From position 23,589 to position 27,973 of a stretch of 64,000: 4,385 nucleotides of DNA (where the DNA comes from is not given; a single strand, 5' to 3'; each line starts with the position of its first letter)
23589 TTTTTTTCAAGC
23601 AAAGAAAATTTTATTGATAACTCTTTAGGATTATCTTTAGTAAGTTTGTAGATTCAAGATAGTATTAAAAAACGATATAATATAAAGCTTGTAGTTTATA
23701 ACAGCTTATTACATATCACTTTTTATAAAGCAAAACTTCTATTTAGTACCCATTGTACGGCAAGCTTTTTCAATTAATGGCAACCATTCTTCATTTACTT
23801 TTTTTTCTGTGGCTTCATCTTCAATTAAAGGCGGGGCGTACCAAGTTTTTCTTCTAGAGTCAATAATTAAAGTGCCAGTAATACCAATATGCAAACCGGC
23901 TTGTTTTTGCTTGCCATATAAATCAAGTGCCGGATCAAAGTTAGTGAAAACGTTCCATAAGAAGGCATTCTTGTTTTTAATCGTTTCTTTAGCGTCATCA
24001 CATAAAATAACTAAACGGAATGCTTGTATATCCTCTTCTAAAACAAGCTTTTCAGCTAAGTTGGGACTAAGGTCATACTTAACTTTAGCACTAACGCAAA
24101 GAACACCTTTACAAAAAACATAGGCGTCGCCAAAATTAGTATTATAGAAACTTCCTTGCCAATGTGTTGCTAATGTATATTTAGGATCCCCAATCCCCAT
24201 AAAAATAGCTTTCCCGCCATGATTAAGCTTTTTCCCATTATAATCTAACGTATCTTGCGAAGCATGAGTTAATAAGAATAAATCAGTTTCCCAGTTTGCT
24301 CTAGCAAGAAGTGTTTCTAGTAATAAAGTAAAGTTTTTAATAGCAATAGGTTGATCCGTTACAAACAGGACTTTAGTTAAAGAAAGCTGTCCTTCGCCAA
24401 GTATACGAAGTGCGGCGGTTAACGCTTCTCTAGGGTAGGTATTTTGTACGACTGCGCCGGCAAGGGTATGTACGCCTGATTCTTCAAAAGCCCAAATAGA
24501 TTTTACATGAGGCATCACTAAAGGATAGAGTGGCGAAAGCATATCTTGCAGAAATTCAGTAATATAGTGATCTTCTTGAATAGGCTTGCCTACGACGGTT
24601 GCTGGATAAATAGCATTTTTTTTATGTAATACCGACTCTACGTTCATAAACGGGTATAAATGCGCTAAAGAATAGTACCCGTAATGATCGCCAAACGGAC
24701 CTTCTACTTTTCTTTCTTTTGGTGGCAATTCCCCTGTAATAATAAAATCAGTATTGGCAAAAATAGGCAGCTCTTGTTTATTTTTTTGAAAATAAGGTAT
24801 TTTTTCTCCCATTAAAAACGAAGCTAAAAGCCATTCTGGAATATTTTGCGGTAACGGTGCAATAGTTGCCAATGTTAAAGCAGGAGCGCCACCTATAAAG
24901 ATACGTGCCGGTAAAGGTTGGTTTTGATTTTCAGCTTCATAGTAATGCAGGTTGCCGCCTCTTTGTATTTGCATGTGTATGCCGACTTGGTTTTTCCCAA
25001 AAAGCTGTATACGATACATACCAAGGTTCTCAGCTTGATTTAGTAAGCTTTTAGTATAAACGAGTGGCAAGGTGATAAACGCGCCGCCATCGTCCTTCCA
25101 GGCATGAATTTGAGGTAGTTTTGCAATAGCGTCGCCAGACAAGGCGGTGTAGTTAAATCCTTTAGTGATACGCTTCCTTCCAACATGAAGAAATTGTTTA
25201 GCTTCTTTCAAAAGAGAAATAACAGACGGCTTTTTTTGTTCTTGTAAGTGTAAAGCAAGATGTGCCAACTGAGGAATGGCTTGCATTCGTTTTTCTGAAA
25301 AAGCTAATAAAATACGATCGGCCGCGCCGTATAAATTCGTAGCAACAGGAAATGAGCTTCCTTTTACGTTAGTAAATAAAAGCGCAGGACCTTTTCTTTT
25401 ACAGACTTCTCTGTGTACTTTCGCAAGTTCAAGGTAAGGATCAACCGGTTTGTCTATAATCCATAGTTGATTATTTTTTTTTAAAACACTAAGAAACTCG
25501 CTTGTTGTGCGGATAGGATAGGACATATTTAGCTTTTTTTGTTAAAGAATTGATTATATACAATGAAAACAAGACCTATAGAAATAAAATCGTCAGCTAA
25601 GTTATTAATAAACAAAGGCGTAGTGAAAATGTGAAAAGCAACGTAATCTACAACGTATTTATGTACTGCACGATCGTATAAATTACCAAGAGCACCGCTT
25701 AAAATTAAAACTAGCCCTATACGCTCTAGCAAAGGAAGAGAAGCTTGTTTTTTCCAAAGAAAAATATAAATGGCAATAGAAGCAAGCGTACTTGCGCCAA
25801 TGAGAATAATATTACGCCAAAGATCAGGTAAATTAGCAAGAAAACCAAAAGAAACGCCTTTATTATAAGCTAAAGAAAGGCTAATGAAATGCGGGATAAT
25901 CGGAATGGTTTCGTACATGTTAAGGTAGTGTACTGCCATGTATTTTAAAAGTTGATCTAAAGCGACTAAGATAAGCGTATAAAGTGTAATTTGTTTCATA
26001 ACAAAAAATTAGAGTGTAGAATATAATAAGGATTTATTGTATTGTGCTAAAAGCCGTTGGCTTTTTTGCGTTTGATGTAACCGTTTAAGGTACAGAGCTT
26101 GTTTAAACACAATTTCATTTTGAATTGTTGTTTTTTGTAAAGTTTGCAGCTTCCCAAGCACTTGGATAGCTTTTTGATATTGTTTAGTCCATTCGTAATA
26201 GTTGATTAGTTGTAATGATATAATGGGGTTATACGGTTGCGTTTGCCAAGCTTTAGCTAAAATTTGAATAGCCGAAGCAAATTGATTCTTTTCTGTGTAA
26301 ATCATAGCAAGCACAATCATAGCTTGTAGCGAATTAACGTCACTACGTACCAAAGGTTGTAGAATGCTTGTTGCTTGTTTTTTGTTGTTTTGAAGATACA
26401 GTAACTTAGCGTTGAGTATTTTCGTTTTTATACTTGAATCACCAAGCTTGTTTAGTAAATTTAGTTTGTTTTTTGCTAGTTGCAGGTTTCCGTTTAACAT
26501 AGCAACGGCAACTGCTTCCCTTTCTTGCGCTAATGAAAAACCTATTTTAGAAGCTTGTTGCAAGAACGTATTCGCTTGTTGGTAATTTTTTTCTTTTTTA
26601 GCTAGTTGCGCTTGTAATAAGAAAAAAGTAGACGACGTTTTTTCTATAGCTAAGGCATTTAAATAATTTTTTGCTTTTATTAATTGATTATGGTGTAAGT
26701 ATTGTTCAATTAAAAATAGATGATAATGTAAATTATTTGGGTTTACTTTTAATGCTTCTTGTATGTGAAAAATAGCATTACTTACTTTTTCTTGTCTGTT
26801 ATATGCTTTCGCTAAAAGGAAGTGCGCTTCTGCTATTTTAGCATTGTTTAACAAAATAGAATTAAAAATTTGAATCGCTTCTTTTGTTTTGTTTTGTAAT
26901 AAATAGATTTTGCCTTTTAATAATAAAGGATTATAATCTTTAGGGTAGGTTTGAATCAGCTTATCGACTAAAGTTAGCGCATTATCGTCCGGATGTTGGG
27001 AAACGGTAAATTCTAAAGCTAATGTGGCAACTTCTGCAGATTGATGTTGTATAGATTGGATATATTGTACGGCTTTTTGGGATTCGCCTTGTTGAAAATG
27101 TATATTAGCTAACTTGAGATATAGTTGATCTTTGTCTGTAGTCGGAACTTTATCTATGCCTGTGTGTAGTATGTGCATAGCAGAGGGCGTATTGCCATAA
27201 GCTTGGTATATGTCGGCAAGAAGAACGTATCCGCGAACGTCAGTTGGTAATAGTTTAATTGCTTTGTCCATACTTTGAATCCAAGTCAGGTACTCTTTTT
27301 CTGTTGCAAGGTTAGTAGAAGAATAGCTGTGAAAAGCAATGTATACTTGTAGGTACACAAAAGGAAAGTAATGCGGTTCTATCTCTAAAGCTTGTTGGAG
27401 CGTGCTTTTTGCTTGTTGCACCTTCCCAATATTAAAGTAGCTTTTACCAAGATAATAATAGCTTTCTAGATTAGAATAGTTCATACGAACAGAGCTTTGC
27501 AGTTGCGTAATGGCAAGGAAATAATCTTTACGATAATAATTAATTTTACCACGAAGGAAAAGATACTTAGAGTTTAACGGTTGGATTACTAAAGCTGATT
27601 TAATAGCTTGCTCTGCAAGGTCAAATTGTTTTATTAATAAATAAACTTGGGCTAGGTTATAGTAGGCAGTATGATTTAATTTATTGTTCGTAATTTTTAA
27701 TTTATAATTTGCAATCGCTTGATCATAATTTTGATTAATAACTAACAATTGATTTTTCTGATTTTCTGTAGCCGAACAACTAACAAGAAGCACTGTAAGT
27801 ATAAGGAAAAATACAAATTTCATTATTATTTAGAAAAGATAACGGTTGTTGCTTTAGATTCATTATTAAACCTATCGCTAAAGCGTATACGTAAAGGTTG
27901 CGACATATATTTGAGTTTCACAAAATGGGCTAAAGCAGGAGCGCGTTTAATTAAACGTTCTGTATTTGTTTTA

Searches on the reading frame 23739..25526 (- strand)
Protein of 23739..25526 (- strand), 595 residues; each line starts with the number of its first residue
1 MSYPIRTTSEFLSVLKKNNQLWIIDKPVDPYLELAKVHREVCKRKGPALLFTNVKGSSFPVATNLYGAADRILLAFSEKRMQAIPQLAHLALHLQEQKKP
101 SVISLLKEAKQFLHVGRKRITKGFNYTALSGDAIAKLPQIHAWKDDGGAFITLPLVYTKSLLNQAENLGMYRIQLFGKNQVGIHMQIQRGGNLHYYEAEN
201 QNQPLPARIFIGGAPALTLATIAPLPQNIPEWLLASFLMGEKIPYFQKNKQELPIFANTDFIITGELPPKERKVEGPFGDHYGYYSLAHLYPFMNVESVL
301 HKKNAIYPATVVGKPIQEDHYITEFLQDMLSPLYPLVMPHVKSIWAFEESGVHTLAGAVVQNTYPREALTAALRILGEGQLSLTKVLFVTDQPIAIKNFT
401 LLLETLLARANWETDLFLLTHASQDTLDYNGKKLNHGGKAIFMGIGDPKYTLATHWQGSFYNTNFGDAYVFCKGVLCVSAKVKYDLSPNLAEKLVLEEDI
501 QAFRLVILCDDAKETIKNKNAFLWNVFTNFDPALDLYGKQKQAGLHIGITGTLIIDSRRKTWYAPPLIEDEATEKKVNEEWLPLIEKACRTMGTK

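Call 16: search_protein_families(library=ncbifam, proteins=[window:23739-25526:-], max_evalue=1e-10)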
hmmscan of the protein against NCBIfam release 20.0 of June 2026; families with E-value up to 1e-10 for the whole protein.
window:23739-25526:- (595 aa): 7 families
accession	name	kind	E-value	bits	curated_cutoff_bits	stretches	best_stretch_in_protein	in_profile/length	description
TIGR03701.1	mena_SCO4490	equivalog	1.1e-134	449.5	495.9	1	10-439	1-433/433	menaquinone biosynthesis decarboxylase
TIGR00148.1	TIGR00148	subfamily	2e-88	297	244.85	1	10-440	3-431/438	UbiD family decarboxylase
NF008175.0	PRK10922.1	equivalog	1.4e-58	198.6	788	1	8-433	9-444/497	4-hydroxy-3-polyprenylbenzoate decarboxylase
NF041204.1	VdcC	exception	1.4e-50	172.1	650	1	10-433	6-424/467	non-oxidative hydroxyarylic acid decarboxylases subunit C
TIGR02724.1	phenyl_P_beta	equivalog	3.3e-21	75.2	468.95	1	19-408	14-400/472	phenylphosphate carboxylase subunit beta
NF041219.1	BagN_FevL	exception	3.4e-21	75.3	1000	1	10-339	22-354/502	bagremycin/ferroverdin biosynthesis UbiD family decarboxylase BagN/FevL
TIGR02723.1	phenyl_P_alpha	equivalog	1.4e-13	50.3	564.6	1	133-422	126-416/485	phenylphosphate carboxylase subunit alpha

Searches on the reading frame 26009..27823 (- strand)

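Call 16: search_protein_families(library=ncbifam, proteins=[window:26009-27823:-], max_evalue=1e-10)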
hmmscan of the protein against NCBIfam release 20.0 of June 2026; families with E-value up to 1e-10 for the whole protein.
window:26009-27823:- (604 aa): 7 families
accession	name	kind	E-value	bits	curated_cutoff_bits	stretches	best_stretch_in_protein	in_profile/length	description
TIGR02917.1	PEP_TPR_lipo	equivalog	1.4e-40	139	312.2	2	308-539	170-403/899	XrtA/PEP-CTERM system TPR-repeat protein PrsT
NF040959.1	MamA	equivalog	5.1e-32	111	200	1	226-369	31-177/204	magnetosome protein MamA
TIGR02552.1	LcrH_SycD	equivalog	7.5e-18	64.6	104.8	0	30-97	65-132/136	SycD/LcrH family type III secretion system chaperone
NF008757.0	PRK11788.1-5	equivalog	5.7e-15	55.3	363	0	307-468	190-351/388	lipopolysaccharide assembly protein LapB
TIGR02521.1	type_IV_pilW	equivalog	4e-14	52.7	154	0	30-156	44-172/234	type IV pilus biogenesis/stability protein PilW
NF033920.0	C39_PA2778_fam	equivalog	7.3e-13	48.5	150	0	269-362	162-255/255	PA2778 family cysteine peptidase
NF052415.1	T3SS_chap_SctY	equivalog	1.2e-11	45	70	0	276-358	19-104/106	type III secretion apparatus assembly chaperone SctY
